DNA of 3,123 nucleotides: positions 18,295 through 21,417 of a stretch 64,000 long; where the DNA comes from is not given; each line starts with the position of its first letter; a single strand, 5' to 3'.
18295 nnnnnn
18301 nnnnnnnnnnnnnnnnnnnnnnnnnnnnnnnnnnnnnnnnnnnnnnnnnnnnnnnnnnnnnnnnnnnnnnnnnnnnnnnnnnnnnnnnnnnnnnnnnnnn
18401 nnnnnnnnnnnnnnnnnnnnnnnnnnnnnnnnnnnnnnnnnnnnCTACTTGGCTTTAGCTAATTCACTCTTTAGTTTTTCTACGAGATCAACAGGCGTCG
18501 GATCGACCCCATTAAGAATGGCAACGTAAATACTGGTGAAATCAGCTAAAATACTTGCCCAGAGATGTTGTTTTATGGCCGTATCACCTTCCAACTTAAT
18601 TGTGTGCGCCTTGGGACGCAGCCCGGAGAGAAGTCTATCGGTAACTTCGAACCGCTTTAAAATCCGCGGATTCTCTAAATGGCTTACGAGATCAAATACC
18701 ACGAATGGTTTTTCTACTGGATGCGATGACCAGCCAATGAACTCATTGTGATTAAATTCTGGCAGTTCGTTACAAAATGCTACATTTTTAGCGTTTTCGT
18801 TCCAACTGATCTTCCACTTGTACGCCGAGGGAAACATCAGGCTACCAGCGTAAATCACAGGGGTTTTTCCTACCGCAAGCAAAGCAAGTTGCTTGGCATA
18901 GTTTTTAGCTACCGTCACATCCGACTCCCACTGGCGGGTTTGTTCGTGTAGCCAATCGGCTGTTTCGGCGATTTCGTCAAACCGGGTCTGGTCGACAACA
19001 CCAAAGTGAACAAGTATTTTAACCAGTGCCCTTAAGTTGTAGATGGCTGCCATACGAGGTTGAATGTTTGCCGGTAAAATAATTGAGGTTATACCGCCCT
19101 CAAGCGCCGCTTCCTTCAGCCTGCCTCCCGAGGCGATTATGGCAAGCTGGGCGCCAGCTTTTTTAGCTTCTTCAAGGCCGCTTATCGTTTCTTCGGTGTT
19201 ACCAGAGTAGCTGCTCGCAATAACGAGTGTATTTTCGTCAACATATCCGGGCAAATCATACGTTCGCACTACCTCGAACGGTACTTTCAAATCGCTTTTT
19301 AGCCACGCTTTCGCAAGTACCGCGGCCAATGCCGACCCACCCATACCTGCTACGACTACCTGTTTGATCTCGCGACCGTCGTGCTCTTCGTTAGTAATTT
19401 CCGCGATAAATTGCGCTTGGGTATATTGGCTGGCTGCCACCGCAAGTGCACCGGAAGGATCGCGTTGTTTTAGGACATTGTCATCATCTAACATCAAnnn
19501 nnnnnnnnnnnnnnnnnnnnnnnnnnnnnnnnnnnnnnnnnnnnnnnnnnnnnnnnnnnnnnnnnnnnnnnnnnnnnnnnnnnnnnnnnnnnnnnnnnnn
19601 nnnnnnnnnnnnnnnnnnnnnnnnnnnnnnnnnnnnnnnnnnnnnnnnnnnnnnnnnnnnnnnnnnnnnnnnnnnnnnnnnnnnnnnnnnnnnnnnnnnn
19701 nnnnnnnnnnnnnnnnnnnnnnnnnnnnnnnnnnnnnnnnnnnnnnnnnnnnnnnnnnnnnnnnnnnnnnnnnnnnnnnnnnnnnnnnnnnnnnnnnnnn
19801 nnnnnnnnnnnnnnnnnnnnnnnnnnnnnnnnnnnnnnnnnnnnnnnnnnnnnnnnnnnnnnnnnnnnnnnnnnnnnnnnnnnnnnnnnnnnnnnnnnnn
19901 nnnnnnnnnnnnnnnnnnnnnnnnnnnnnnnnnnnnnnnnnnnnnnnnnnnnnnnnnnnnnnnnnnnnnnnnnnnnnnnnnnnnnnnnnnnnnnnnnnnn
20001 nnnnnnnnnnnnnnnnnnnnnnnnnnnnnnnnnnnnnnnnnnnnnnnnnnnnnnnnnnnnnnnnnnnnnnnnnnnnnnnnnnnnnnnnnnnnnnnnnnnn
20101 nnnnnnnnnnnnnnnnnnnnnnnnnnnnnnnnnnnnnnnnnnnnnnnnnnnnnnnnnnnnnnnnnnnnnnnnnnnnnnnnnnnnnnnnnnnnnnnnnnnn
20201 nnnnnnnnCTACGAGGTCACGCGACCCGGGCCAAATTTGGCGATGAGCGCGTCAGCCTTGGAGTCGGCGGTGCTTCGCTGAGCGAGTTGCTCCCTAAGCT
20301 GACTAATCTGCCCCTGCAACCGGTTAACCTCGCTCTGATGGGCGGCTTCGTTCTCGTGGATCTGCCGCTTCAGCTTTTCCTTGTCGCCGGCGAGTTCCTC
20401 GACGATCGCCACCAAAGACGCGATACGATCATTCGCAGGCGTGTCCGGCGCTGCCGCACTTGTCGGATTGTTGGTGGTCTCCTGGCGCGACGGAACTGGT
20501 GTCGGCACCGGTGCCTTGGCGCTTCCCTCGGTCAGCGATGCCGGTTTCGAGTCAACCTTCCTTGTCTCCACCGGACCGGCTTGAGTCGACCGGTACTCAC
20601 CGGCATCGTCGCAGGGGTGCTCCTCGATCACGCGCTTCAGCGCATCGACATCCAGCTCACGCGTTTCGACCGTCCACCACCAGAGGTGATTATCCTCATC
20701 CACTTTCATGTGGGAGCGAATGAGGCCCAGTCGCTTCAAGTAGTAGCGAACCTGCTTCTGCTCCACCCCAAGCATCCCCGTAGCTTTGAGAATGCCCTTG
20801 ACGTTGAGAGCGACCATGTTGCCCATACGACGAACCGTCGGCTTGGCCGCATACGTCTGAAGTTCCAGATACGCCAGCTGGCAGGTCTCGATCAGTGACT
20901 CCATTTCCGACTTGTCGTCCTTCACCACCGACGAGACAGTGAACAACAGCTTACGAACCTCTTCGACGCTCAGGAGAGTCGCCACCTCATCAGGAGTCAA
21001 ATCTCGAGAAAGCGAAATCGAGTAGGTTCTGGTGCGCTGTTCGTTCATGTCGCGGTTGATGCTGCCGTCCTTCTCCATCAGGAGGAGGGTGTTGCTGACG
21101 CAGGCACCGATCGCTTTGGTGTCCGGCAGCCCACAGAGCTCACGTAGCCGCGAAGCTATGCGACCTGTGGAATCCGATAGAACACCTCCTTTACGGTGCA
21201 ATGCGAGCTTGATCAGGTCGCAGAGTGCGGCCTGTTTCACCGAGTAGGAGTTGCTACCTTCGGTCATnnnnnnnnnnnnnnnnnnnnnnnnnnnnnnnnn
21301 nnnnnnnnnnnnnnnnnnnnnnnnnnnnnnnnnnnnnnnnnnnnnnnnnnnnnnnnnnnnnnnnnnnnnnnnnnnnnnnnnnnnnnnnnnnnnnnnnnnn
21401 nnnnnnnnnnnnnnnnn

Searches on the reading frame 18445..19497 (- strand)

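Call 16: search_protein_families(library=pfam, max_evalue=0.001, proteins=[window:18445-19497:-])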
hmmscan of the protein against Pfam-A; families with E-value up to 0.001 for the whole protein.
window:18445-19497:- (350 aa): 2 families
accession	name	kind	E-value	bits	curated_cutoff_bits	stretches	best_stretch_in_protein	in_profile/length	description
PF10432.14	bact-PGI_C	-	3.3e-38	131.4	24.5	1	198-346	2-151/151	Bacterial phospho-glucose isomerase C-terminal SIS domain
PF01380.27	SIS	-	6e-12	45.9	25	1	44-122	5-87/131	SIS domain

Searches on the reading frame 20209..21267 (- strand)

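Call 15: search_protein_families(library=pfam, max_evalue=0.001, proteins=[window:20209-21267:-])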
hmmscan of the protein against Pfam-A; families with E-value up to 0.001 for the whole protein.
window:20209-21267:- (352 aa): 0 families

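Call 73: search_protein_families(library=ncbifam, max_evalue=0.1, proteins=[window:20209-21267:-])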
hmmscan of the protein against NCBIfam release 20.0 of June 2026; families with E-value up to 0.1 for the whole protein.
window:20209-21267:- (352 aa): 4 families
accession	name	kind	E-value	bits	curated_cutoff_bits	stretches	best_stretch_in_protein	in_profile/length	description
NF046087.1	T3SS_scaff_SemD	subfamily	0.0074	15.9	160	1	244-323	123-189/395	SemD/SinC family type III secretion system effector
NF045487.1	ASRP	equivalog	0.0085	14.7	300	1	279-330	382-433/593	archaea-specific SMC-related protein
NF053609.1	Sul12a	equivalog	0.026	14.7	150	0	295-330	62-97/103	Sul12a family chromatin-organizing protein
NF045995.1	MAG0865_DivIVA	hypoth_equivalog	0.031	14.5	55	1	279-319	26-66/69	MAG0865 family DivIVA-related protein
